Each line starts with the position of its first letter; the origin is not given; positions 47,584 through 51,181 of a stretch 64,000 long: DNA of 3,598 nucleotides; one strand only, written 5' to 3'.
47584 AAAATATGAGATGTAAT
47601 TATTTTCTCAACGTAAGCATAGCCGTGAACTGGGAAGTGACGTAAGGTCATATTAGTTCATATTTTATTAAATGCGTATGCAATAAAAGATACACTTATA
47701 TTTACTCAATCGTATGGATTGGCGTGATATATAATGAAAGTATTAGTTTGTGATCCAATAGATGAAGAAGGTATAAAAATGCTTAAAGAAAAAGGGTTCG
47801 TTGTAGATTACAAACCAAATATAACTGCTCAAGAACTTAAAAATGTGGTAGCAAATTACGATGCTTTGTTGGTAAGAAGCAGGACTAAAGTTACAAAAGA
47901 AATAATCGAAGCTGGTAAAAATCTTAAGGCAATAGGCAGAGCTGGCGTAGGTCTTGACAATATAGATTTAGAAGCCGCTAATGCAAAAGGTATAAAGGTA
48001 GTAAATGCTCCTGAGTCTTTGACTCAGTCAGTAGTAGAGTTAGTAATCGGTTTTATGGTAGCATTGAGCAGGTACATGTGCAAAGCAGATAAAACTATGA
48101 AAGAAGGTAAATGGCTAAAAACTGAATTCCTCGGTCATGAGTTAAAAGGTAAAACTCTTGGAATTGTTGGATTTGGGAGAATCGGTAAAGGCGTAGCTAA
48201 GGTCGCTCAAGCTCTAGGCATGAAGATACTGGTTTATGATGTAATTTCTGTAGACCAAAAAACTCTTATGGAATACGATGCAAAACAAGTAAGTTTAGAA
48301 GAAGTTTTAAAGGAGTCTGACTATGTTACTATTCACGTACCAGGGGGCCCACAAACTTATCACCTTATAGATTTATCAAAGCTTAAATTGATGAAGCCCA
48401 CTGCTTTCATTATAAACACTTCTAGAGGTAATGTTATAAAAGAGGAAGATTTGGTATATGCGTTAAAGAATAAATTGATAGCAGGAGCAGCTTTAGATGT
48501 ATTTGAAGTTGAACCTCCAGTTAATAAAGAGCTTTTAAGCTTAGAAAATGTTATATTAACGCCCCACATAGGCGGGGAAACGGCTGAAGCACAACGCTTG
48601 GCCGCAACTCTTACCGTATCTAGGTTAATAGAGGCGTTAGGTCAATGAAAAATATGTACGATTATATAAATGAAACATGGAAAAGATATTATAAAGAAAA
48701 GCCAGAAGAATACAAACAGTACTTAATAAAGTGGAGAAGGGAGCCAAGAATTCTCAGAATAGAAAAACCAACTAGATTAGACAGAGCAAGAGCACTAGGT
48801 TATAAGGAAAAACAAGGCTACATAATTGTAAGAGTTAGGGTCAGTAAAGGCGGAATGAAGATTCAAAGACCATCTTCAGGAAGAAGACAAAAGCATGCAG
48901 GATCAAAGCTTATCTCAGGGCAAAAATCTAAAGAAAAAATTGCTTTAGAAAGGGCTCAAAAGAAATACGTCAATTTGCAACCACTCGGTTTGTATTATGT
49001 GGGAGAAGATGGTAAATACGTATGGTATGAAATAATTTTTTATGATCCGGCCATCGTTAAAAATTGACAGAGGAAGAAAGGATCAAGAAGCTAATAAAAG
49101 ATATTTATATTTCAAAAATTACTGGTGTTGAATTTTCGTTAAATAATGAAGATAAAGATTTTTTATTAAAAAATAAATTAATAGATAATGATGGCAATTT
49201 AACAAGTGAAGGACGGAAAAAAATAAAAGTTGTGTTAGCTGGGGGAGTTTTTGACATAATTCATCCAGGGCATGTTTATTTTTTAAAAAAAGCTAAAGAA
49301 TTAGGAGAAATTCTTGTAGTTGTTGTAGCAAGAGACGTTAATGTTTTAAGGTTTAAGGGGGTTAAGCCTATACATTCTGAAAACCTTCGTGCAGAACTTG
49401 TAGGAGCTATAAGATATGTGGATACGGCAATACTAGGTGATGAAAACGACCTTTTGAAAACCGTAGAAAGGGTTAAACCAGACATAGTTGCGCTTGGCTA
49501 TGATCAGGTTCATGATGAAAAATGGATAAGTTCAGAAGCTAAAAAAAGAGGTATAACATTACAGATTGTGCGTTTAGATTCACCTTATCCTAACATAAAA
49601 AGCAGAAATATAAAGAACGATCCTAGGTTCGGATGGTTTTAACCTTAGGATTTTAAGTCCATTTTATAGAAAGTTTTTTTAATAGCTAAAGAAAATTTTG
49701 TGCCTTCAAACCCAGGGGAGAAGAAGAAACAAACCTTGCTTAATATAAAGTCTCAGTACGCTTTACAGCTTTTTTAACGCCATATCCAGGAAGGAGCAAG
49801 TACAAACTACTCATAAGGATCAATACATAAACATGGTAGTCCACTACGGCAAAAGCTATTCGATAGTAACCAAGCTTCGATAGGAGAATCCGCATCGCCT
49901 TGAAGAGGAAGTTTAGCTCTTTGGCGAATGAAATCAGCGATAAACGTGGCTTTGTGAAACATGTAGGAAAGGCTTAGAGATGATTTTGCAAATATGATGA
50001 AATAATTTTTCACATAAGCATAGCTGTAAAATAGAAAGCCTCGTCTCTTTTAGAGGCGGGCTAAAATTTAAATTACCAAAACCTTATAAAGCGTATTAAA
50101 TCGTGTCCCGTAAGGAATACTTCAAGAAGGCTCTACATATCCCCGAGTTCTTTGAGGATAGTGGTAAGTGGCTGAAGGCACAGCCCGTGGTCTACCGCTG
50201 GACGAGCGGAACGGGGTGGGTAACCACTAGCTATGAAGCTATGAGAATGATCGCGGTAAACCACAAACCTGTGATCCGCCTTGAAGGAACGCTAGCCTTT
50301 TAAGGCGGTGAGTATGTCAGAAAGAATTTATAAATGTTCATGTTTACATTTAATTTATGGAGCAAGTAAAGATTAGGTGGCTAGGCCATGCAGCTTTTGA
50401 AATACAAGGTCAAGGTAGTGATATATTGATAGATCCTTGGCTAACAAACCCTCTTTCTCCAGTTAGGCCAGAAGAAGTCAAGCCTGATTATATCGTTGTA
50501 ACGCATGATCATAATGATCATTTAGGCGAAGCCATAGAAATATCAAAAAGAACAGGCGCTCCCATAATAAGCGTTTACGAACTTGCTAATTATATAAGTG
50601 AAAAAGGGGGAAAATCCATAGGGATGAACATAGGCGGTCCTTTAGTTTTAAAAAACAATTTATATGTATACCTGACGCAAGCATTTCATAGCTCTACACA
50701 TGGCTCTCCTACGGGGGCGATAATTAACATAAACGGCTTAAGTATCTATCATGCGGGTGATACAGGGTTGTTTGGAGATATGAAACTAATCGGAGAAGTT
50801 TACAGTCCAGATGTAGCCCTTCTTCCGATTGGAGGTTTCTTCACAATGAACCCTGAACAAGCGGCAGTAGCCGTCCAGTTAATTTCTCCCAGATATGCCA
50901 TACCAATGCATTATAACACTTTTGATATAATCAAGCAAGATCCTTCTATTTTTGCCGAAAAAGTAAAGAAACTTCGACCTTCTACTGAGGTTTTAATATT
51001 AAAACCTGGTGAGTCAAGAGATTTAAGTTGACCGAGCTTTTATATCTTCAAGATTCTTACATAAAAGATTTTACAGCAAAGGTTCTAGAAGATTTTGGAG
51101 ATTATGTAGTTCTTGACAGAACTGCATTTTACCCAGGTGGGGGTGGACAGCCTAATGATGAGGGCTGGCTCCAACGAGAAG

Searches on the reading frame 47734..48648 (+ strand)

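Call 10: search_protein_families(library=pfam, proteins=[window:47734-48648:+])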
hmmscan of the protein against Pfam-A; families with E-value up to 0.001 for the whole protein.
window:47734-48648:+ (304 aa): 6 families
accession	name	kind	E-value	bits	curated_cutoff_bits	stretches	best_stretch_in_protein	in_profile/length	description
PF02826.25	2-Hacid_dh_C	-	1.2e-62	210.9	25.1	1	105-280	1-178/178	D-isomer specific 2-hydroxyacid dehydrogenase, NAD binding domain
PF00389.36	2-Hacid_dh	-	1.9e-32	112.2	24.6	1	3-302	1-124/134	D-isomer specific 2-hydroxyacid dehydrogenase, catalytic domain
PF03446.21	NAD_binding_2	-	4.4e-07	30.5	21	1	142-248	2-111/161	NAD binding domain of 6-phosphogluconate dehydrogenase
PF00670.27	AdoHcyase_NAD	-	1.6e-06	28.7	27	1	137-231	21-111/162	S-adenosyl-L-homocysteine hydrolase, NAD binding domain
PF07991.19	KARI_N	-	0.00078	19.5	20.6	0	137-206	2-72/165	Acetohydroxy acid isomeroreductase, NADPH-binding domain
PF01262.27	AlaDh_PNT_C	-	0.00093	19.1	23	0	144-228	33-127/214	Alanine dehydrogenase/PNT, C-terminal domain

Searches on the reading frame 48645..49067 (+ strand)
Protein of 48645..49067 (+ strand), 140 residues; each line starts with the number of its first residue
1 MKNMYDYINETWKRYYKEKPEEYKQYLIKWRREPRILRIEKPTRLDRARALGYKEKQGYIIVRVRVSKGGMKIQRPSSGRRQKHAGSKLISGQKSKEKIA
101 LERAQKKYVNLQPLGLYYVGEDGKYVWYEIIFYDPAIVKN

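Call 44: search_protein_families(library=pfam, proteins=[window:48645-49067:+], max_evalue=0.01)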
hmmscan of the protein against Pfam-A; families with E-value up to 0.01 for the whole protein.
window:48645-49067:+ (140 aa): 1 family
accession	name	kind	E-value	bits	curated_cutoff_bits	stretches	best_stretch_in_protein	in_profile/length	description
PF00827.22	Ribosomal_L15e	-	5e-41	140.9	27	1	4-136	2-137/191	Ribosomal L15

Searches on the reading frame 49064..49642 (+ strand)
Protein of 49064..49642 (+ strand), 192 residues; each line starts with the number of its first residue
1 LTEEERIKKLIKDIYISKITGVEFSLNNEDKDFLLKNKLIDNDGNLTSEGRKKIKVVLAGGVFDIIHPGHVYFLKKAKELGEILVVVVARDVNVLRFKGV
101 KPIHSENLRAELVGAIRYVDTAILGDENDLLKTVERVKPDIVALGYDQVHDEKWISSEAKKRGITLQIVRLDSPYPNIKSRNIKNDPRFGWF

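Call 10: search_protein_families(library=pfam, proteins=[window:49064-49642:+])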
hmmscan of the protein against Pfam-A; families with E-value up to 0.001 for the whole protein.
window:49064-49642:+ (192 aa): 1 family
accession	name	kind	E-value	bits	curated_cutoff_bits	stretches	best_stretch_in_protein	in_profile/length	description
PF01467.32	CTP_transf_like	-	5e-19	69.3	21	1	58-184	1-131/133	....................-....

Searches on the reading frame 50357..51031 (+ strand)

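Call 10: search_protein_families(library=pfam, proteins=[window:50357-51031:+])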
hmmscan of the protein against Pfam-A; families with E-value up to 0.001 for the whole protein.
window:50357-51031:+ (224 aa): 3 families
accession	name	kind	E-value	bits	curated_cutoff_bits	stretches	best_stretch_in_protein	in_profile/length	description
PF13483.12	Lactamase_B_3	-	8.2e-25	88.1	24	1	5-185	1-160/160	Beta-lactamase superfamily domain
PF12706.13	Lactamase_B_2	-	4e-22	79.2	27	1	23-186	3-200/200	Beta-lactamase superfamily domain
PF00753.33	Lactamase_B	-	8e-13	49.2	22.7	1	8-169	3-174/196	Metallo-beta-lactamase superfamily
